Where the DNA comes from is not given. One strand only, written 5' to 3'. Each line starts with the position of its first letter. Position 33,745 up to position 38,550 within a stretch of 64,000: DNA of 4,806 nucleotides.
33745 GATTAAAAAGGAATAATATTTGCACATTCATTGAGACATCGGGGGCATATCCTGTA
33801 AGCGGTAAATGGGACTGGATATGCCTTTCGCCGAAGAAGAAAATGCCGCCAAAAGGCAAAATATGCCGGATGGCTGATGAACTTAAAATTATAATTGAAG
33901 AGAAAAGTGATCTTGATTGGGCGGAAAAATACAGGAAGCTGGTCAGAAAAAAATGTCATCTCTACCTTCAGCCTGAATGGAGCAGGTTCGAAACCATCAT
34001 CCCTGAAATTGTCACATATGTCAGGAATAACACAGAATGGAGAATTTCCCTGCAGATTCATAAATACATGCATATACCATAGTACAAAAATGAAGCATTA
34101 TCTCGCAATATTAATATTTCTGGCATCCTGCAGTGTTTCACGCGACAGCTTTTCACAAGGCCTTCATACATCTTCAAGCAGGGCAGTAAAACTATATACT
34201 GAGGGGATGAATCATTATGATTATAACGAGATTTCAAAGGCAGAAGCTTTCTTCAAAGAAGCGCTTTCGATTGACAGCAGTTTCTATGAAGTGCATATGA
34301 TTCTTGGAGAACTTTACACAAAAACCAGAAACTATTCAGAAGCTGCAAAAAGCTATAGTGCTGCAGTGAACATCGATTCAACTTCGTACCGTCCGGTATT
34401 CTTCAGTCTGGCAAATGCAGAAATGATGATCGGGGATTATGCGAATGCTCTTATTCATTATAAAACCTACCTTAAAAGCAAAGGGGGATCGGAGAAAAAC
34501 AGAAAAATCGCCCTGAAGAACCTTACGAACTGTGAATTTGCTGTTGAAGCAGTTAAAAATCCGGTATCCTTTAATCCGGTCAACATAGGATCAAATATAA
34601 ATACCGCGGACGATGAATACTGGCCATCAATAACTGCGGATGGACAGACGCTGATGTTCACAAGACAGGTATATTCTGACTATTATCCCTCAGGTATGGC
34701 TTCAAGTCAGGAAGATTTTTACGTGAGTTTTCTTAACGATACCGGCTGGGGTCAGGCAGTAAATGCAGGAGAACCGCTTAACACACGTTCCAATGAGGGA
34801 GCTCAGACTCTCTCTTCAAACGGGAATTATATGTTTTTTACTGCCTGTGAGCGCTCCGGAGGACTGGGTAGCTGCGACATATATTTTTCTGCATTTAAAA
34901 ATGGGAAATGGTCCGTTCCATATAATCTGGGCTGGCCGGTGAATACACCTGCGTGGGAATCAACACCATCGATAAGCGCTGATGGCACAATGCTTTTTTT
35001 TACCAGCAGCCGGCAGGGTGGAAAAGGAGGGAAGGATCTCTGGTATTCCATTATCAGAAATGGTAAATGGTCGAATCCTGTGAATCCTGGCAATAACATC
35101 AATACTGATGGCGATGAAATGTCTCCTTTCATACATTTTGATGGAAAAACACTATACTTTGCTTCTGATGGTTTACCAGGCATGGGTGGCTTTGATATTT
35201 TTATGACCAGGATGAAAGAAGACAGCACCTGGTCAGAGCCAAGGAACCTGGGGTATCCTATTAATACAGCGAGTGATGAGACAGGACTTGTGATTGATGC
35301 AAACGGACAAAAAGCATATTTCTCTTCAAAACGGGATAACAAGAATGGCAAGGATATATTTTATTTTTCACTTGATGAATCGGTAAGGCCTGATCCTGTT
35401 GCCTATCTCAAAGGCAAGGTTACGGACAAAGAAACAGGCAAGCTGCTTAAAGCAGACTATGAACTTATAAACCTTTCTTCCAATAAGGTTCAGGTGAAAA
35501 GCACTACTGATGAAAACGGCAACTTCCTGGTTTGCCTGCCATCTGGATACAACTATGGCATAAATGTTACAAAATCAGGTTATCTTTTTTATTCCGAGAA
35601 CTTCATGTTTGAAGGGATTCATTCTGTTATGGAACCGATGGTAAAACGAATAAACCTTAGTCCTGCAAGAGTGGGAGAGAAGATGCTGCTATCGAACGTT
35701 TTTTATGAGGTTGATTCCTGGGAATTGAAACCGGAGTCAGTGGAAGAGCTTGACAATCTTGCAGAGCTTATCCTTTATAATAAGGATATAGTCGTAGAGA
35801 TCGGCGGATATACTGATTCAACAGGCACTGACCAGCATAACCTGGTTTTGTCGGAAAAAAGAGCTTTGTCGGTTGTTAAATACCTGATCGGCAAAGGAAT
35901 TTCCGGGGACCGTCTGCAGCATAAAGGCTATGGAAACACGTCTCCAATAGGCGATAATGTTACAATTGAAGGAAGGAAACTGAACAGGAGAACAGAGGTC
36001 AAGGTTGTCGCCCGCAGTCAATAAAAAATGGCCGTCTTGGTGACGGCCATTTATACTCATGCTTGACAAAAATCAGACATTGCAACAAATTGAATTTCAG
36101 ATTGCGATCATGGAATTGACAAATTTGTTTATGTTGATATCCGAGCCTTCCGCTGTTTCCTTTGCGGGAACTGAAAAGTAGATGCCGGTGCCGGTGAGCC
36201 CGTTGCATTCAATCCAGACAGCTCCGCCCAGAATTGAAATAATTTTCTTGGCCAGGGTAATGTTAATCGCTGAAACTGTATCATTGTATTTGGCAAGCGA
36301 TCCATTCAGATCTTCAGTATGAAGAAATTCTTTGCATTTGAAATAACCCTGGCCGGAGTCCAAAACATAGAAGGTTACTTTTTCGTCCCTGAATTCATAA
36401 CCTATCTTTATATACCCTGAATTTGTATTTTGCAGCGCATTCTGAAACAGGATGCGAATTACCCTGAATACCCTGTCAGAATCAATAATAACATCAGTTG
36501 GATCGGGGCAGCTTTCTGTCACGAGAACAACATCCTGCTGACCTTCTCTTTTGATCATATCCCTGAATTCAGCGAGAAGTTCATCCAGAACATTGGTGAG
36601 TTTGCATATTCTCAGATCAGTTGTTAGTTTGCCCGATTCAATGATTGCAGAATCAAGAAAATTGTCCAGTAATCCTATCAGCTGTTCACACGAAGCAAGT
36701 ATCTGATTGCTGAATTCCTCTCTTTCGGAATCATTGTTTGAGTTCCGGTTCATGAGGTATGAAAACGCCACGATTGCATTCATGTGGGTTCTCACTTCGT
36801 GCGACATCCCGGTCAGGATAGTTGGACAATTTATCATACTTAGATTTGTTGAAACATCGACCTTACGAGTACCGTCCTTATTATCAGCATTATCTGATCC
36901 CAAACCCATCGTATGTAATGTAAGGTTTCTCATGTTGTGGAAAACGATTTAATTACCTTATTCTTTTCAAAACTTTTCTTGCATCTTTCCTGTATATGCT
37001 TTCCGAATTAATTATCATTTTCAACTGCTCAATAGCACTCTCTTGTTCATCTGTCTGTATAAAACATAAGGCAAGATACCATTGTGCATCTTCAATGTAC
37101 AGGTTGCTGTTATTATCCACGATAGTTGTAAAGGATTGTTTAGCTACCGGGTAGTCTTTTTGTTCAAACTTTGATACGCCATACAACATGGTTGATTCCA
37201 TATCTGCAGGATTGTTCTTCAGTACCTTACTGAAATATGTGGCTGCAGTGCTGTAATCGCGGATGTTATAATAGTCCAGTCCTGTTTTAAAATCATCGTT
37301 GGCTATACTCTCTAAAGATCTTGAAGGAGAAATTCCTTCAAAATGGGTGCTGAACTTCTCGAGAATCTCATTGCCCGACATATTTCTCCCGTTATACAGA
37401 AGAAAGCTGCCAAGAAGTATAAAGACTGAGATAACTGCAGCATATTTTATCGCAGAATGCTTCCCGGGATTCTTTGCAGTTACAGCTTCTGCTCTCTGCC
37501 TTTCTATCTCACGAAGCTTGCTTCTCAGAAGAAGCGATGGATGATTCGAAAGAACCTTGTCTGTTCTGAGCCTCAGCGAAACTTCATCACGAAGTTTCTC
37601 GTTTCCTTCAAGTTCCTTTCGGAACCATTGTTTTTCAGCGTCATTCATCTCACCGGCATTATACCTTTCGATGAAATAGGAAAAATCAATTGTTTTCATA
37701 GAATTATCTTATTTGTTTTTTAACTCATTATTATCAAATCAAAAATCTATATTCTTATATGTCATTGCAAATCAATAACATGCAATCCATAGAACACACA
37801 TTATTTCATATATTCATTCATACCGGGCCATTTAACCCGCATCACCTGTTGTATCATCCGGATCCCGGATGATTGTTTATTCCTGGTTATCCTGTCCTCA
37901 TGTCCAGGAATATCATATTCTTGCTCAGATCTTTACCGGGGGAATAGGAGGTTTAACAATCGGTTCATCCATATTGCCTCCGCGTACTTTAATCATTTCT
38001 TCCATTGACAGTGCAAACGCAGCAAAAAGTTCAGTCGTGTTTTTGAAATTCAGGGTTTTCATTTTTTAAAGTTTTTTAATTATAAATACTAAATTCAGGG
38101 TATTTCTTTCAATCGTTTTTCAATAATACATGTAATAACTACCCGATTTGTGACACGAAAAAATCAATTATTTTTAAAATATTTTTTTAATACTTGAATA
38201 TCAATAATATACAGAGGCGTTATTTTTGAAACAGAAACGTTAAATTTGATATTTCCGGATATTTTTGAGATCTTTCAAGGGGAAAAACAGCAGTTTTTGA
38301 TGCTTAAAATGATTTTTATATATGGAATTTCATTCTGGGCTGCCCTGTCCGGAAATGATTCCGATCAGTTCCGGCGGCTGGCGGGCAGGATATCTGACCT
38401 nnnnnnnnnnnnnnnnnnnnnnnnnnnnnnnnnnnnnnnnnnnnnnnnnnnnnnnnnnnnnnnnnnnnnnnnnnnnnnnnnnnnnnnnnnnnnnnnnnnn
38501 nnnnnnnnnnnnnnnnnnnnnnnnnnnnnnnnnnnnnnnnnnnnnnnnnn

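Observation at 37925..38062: Unannotated 45-codon gene for a double-glycine-leader peptide with a proline-rich 16-residue core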

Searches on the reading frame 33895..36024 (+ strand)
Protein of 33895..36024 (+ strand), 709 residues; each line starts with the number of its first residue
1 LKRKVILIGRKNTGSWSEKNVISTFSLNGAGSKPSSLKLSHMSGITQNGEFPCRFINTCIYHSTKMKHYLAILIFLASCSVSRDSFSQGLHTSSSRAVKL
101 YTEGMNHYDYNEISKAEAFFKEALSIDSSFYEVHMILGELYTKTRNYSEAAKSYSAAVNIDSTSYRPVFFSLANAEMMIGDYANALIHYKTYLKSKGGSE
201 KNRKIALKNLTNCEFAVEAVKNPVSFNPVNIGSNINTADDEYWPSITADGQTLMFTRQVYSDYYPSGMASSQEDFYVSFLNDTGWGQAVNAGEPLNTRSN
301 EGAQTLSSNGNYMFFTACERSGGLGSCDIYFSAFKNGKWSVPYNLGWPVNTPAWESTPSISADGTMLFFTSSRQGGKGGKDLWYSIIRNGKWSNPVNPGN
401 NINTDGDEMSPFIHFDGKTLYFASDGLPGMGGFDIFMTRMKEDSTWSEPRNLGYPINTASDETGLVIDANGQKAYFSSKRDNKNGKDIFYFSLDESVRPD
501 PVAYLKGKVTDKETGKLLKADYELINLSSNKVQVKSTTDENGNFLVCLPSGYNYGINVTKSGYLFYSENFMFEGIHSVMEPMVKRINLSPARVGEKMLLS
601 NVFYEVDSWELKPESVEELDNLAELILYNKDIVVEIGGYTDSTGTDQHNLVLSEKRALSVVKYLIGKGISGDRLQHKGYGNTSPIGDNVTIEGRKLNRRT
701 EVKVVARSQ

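Call 7: search_protein_families(library=pfam, proteins=[window:33895-36024:+], max_evalue=0.01)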
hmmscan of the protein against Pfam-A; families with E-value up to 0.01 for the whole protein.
window:33895-36024:+ (709 aa): 13 families
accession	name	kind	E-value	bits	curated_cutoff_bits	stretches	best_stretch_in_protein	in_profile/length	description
PF07676.18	PD40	-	2.2e-27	94.8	20.9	3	349-383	5-37/38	WD40-like Beta Propeller Repeat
PF00691.25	OmpA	-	9.3e-19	68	27.2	1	603-698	1-98/98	OmpA family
PF07719.23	TPR_2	-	3e-11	42.9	27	1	132-162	2-32/34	Tetratricopeptide repeat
PF00515.34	TPR_1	-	2.7e-09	36.9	27.8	0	132-162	2-32/34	Tetratricopeptide repeat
PF13181.12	TPR_8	-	3.4e-05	24.1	25.7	0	132-162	2-32/34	Tetratricopeptide repeat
PF24681.1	Kelch_KLHDC2_KLHL20_DRC7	-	0.00014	21.7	50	1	270-402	23-151/221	KLHDC2/KLHL20/DRC7 Kelch-repeats domain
PF13432.12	TPR_16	-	0.00015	22.6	32.7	0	101-162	1-62/65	Tetratricopeptide repeat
PF25063.1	ARM_TT21_C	-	0.00021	21.7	35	1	111-187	109-185/209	Tetratricopeptide repeat protein 21 C-terminal ARM domain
PF14559.12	TPR_19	-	0.0011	19.7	25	1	113-159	7-53/68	Tetratricopeptide repeat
PF13620.12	CarboxypepD_reg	-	0.0021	18.8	32.3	1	505-564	2-60/82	Carboxypeptidase regulatory-like domain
PF13414.12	TPR_11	-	0.0022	18.1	26.8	0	138-163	1-26/42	TPR repeat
PF13715.12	CarbopepD_reg_2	-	0.0064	16.9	32.2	0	505-563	1-55/88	CarboxypepD_reg-like domain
PF13424.12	TPR_12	-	0.0087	16.7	30.1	0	137-194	9-73/77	Tetratricopeptide repeat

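Call 79: search_protein_families(library=ncbifam, proteins=[window:33895-36024:+], max_evalue=0.00001)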
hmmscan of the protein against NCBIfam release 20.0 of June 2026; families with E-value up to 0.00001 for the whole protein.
window:33895-36024:+ (709 aa): 36 families (the best 25 are shown)
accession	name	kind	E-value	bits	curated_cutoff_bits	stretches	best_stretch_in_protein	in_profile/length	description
NF053607.1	CHU_0125_OmpA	equivalog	1.9e-95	320.7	620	1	93-705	21-637/639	CHU_0125 family OmpA-like outer membrane integrity protein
NF052230.1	T9SS_PorE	exception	3.4e-94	316.4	600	1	132-684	58-599/648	PorE family type IX secretion system protein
NF053611.1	YiaD_Gzip_OmpA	equivalog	1.8e-30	106.2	175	1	599-704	101-206/206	YiaD family glycine zipper/OmpA-like lipoprotein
NF053612.1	anchor_PA1041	equivalog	4e-25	89.2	250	1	600-704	131-235/236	PA1041 family peptidoglycan-binding anchor lipoprotein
NF053613.1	OMP_toxin_LptF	equivalog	1.6e-24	87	400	1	597-705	138-246/256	lipotoxin F family OmpA-related lipoprotein LptF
NF045787.1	OmpABordt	equivalog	1.7e-24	86.5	200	1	597-706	81-191/194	outer membrane protein OmpA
NF007804.1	PRK10510.1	equivalog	6.7e-20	71.4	307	1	588-703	97-215/219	OmpA family lipoprotein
NF053585.1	OMP_LP_YfiB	equivalog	2.1e-19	70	128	1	600-705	56-161/163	outer membrane lipoprotein YfiB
NF008071.1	PRK10808.1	equivalog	1.3e-18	67.5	277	1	597-689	228-322/358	porin OmpA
TIGR03789.1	pdsO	hypoth_equivalog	3.1e-18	66.3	152.2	1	594-702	133-241/243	sortase-associated OmpA-like protein PdsO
TIGR02802.1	Pal_lipo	equivalog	5.9e-18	64.9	125.35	1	602-703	2-103/104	peptidoglycan-associated lipoprotein Pal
NF047620.1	FlgprotMotYVib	equivalog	1.2e-16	61.2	400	1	601-702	162-264/271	flagellar protein MotY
NF033763.1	exchanger_TraB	exception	1.4e-16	59.6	700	1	597-705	389-498/522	outer membrane exchange protein TraB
NF006541.1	PRK09038.1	equivalog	1.8e-16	60.6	283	1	598-706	139-250/253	flagellar motor protein MotD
NF038224.1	OmpA_like_CmpA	equivalog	7.7e-16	58.4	300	1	603-706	113-216/233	C-OmpA-like family protein CmpA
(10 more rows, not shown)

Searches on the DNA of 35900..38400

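Call 61: search_rna_families(source=window, start=35900, end=38400, threshold=evalue, max_evalue=1)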
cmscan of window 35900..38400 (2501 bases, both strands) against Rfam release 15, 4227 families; matches with E-value up to 1: 0.
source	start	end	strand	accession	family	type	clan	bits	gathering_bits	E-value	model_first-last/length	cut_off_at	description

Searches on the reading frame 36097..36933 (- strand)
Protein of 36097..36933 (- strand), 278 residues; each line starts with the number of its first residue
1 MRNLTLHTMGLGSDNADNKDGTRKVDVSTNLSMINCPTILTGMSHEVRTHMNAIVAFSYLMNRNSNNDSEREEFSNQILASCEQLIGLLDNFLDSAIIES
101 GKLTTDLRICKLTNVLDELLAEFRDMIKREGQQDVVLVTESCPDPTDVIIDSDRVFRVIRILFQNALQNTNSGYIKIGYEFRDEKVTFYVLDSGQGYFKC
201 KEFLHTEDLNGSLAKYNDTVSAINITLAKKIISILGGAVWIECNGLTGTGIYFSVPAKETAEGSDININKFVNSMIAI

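Call 7: search_protein_families(library=pfam, proteins=[window:36097-36933:-], max_evalue=0.01)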
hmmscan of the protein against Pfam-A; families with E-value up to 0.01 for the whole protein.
window:36097-36933:- (278 aa): 2 families
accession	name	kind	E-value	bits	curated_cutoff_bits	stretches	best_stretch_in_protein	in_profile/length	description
PF00512.31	HisKA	-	5.6e-09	36.4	26.9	1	40-101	6-66/66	His Kinase A (phospho-acceptor) domain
PF02518.31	HATPase_c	-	3.7e-06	27.8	26.4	1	151-258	2-110/111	Histidine kinase-, DNA gyrase B-, and HSP90-like ATPase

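Call 28: search_protein_families(library=ncbifam, proteins=[window:36097-36933:-], max_evalue=0.01)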
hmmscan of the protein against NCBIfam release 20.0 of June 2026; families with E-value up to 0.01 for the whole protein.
window:36097-36933:- (278 aa): 46 families (the best 25 are shown)
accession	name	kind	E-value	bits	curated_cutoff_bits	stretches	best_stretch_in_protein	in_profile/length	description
NF011874.0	PRK15347.1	equivalog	2.4e-18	65.6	852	1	40-266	402-623/921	two component system sensor kinase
TIGR02956.1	TMAO_torS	equivalog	3.4e-18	65.2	676.5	1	39-263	467-688/967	TMAO reductase system sensor histidine kinase/response regulator TorS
NF041947.1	LuxQ_Vibrio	equivalog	5.6e-17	60.9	1200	1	40-263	476-702/843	quorum-sensing autoinducer 2 sensor kinase/phosphatase LuxQ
NF041832.1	near_NosP_CTERM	subfamily_domain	1.5e-15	57.2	400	1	39-256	10-224/370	NahK/ErcS family hybrid sensor histidine kinase/response regulator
NF045901.1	HisKinLetSLeg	equivalog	2.2e-15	55.8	1650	1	40-190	297-444/906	two-component system sensor histidine kinase LetS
NF038297.2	hybrid_HK_HrmK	equivalog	2.9e-14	52.6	725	1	40-262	239-462/607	hybrid histidine kinase/response regulator HrmK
NF008302.0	PRK11091.1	equivalog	3e-14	52.2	838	1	35-262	282-510/779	aerobic respiration two-component sensor histidine kinase ArcB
NF041831.1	NO_HK_NahK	exception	1.8e-13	49.4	1500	1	37-261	495-715/854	hybrid sensor histidine kinase/response regulator NahK/ErcS'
NF008318.0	PRK11107.1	equivalog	2.3e-13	49.2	890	1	40-185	297-439/920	two-component sensor histidine kinase BarA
NF047874.1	MASE3_PAS_HK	subfamily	2e-12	46.7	560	1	41-266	403-634/655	MASE3 domain-containing sensor histidine kinase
TIGR02966.1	phoR_proteo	equivalog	2.1e-12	46.7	334.2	1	41-196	119-272/333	phosphate regulon sensor histidine kinase PhoR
NF041880.1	EPS_EpsF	equivalog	3e-12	45.8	900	1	37-255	275-489/492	response regulator EpsF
NF008543.0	PRK11466.1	equivalog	9.6e-12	43.6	982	1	38-201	446-608/914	TMAO reductase system sensor histidine kinase/response regulator TorS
NF033092.0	HK_WalK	equivalog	1.2e-11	43.9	725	1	42-256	378-593/594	cell wall metabolism sensor histidine kinase WalK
NF046044.1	PnpS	equivalog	1.4e-11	44.1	400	1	43-196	177-328/390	two-component system histidine kinase PnpS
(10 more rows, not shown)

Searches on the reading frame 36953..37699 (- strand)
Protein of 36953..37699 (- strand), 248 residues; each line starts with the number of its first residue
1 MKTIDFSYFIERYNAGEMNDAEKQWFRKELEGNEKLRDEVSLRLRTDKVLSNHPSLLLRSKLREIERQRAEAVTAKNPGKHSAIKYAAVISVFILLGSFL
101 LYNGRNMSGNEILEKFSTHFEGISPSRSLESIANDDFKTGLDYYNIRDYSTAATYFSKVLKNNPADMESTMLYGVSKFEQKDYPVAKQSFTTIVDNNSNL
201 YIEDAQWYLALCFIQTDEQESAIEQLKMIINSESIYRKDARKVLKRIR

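Call 7: search_protein_families(library=pfam, proteins=[window:36953-37699:-], max_evalue=0.01)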
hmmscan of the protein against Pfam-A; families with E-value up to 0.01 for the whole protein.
window:36953-37699:- (248 aa): 7 families
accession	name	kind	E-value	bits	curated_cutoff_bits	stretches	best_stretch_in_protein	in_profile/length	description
PF13174.12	TPR_6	-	1.7e-10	41.2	26.3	0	137-164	4-31/33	Tetratricopeptide repeat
PF13432.12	TPR_16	-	8.8e-09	36.1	32.7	1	138-195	2-59/65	Tetratricopeptide repeat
PF07719.23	TPR_2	-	2.9e-05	24.3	27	0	139-165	7-33/34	Tetratricopeptide repeat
PF12895.13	ANAPC3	-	4.7e-05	24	27.2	0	147-193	3-49/82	Anaphase-promoting complex, cyclosome, subunit 3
PF23914.1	TPR_CcmH_CycH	-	0.00015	22.1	42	1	148-193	102-147/158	Cytochrome c-type biogenesis protein H TPR domain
PF14559.12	TPR_19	-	0.002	18.8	25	0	148-195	6-53/68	Tetratricopeptide repeat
PF14561.12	TPR_20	-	0.0066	17.2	25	0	204-243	23-63/90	Tetratricopeptide repeat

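Call 28: search_protein_families(library=ncbifam, proteins=[window:36953-37699:-], max_evalue=0.01)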
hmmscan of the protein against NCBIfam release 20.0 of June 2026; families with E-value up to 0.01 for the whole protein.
window:36953-37699:- (248 aa): 8 families
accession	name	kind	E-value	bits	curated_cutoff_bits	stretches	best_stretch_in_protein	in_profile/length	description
TIGR02795.1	tol_pal_ybgF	equivalog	2.3e-07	31.5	90.1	1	176-245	11-81/119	tol-pal system protein YbgF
TIGR02917.1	PEP_TPR_lipo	equivalog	3.1e-07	28.7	312.2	1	143-232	271-358/899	XrtA/PEP-CTERM system TPR-repeat protein PrsT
TIGR02552.1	LcrH_SycD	equivalog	5.9e-06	26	104.8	1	138-234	23-117/136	SycD/LcrH family type III secretion system chaperone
NF040959.1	MamA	equivalog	0.00013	21.5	200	1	137-229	75-165/204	magnetosome protein MamA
TIGR02521.1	type_IV_pilW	equivalog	0.00082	19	154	1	143-234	75-166/234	type IV pilus biogenesis/stability protein PilW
TIGR03939.1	PGA_TPR_OMP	equivalog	0.0015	16.9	366.65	1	145-222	98-171/800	poly-beta-1,6 N-acetyl-D-glucosamine export porin PgaA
NF008756.0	PRK11788.1-4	equivalog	0.0022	17.1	474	1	150-232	197-278/389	lipopolysaccharide assembly protein LapB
NF052312.1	T9SS_PorW_SprE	equivalog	0.0037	16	250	0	162-242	99-180/716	type IX secretion system periplasmic lipoprotein PorW/SprE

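Call 49: find_homologous_proteins(query=window:36953-37699:-, max_evalue=0.00001)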
Query window:36953-37699:- (248 aa): 787 proteins with E <= 0.00001 among 1174 candidates; the best 120 are listed.
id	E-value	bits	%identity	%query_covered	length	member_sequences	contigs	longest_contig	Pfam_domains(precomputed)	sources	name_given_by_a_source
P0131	8.6e-158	541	100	100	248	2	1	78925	PF12895.14,PF13432.13,PF13174.13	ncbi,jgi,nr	ncbi:MAG: tetratricopeptide repeat protein [Bacteroidales bacterium]|jgi:tetratricopeptide (TPR) rep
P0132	2.6e-142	490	90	100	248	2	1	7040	PF13432.13,PF13174.13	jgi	-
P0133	3.7e-123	427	78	100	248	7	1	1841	PF13432.13,PF13174.13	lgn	-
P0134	5.5e-119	414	76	100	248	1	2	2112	PF13432.13,PF13174.13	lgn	-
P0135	2.6e-115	402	73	100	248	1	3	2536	PF12895.14,PF13432.13,PF07719.24,PF13174.13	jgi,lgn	-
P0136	2.8e-115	402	72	100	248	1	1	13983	PF12895.14,PF13432.13,PF07719.24,PF13174.13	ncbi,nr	ncbi:MAG: tetratricopeptide repeat protein [Bacteroidia bacterium]|nr:tetratricopeptide repeat prote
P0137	3.8e-107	375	68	100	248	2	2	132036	PF12895.14,PF07719.24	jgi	jgi:tetratricopeptide (TPR) repeat protein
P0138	4.0e-106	372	67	100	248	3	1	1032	PF12895.14,PF13432.13,PF13174.13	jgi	-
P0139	5.4e-106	371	68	100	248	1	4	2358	PF12895.14,PF13432.13,PF13174.13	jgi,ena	jgi:tetratricopeptide (TPR) repeat protein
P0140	6.8e-106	371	68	100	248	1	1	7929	PF12895.14,PF13432.13,PF13174.13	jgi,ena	-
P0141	8.1e-106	371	68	100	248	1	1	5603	PF12895.14,PF13432.13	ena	-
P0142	7.4e-105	368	67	100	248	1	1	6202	PF13432.13,PF13174.13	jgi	jgi:tetratricopeptide (TPR) repeat protein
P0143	1.4e-104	367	68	100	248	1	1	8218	PF12895.14,PF13432.13,PF07719.24,PF13174.13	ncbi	-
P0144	3.3e-104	366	67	100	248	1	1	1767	PF13432.13,PF07719.24,PF13174.13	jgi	jgi:tetratricopeptide (TPR) repeat protein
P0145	3.4e-103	362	67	100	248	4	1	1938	PF13432.13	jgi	jgi:tetratricopeptide (TPR) repeat protein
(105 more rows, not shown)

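Call 59: predict_structure(alignment_id=A4)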
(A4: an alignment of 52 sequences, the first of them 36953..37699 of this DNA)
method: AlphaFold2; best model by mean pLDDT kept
length: 248 residues; sequences in the alignment: 52
mean_pLDDT: 81.3   pTM: 0.55
mean pLDDT of the five models: 81.3, 80.9, 75.6, 75.0, 64.9
residues with pLDDT >= 90: 100; 70-90: 91; 50-70: 39; < 50: 18
segments of 3 or more residues with pLDDT < 50: 74-81, 124-131
pLDDT, mean of each block of 10 residues (from residue 1): 73 88 91 89 82 68 77 47 56 64 73 85 48 79 90 94 89 95 96 89 94 93 94 91 86
secondary structure, 60 per line:
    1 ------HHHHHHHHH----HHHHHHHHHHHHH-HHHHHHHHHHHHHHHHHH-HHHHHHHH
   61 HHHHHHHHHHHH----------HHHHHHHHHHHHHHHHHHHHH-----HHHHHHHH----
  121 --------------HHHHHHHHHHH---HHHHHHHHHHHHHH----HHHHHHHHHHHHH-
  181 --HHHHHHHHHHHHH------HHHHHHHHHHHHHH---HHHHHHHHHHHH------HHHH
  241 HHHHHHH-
elements in order: H7-15 H20-32 H34-51 H53-72 H83-103 H109-116 H135-145 H149-162 H167-179 H183-195 H202-215 H219-230 H237-247

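Call 64: fold_search(model_id=the predicted structure, library=pdb)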
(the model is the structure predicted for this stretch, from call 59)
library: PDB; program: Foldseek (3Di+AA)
matches with E <= 10: 1462; with E <= 0.001: 5
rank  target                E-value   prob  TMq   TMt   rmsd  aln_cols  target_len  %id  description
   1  2xev_C                1.9e-04  1.00  0.43  0.84   1.6       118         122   16  Crystal structure of the TPR domain of Xanthomonas campestris ybgF (released 2010-09-15)
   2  2xev_A                2.1e-04  1.00  0.44  0.87   1.7       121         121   16  Crystal structure of the TPR domain of Xanthomonas campestris ybgF (released 2010-09-15)
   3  4nrh_B                8.0e-04  1.00  0.38  0.55  14.8       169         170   20  CopN-Scc3 complex (released 2014-10-15)
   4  8cqp_C                9.3e-04  1.00  0.38  0.66   3.5       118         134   20  Crystal structure of an 8-repeat consensus TPR superhelix with Calcium (low concentration) (released 2024-03-27)
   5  8chy                  9.8e-04  1.00  0.38  0.35   5.0       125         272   19  Crystal structure of an 8-repeat consensus TPR superhelix with Zinc. (released 2024-02-21)
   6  8ye5_B                1.0e-03  1.00  0.40  0.79   2.3       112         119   16  Structural and functional research of Reductive Dehalogenases TmrC using a cell-free expression system for heterologou (released 2024-03-06)
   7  3qky                  1.2e-03  1.00  0.40  0.39   2.2       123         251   17  Crystal structure of Rhodothermus marinus BamD (released 2011-04-20)
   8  4xi0_A                1.3e-03  1.00  0.37  0.51   4.4       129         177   23  MamA 41-end from Desulfovibrio magneticus RS-1 (released 2015-08-19)
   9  2xev_B                1.4e-03  1.00  0.44  0.85   1.5       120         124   16  Crystal structure of the TPR domain of Xanthomonas campestris ybgF (released 2010-09-15)
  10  4xi0_D                1.5e-03  1.00  0.38  0.53   4.3       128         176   21  MamA 41-end from Desulfovibrio magneticus RS-1 (released 2015-08-19)
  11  1na0_A                1.5e-03  1.00  0.40  0.80   1.9       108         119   20  Design of Stable alpha-Helical Arrays from an Idealized TPR Motif (released 2003-06-03)
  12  4xi0_B                1.5e-03  1.00  0.37  0.52   4.4       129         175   23  MamA 41-end from Desulfovibrio magneticus RS-1 (released 2015-08-19)
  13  5efr                  1.8e-03  1.00  0.40  0.25   2.1       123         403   17  Crystal Structure of a BamA-BamD fusion (released 2016-01-27)
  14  5lfm_B                1.9e-03  1.00  0.37  0.52   4.4       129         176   23  MamA RS-1 ArsTM double mutant (released 2017-08-02)
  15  5lfm_A                1.9e-03  1.00  0.37  0.51   4.4       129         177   23  MamA RS-1 ArsTM double mutant (released 2017-08-02)
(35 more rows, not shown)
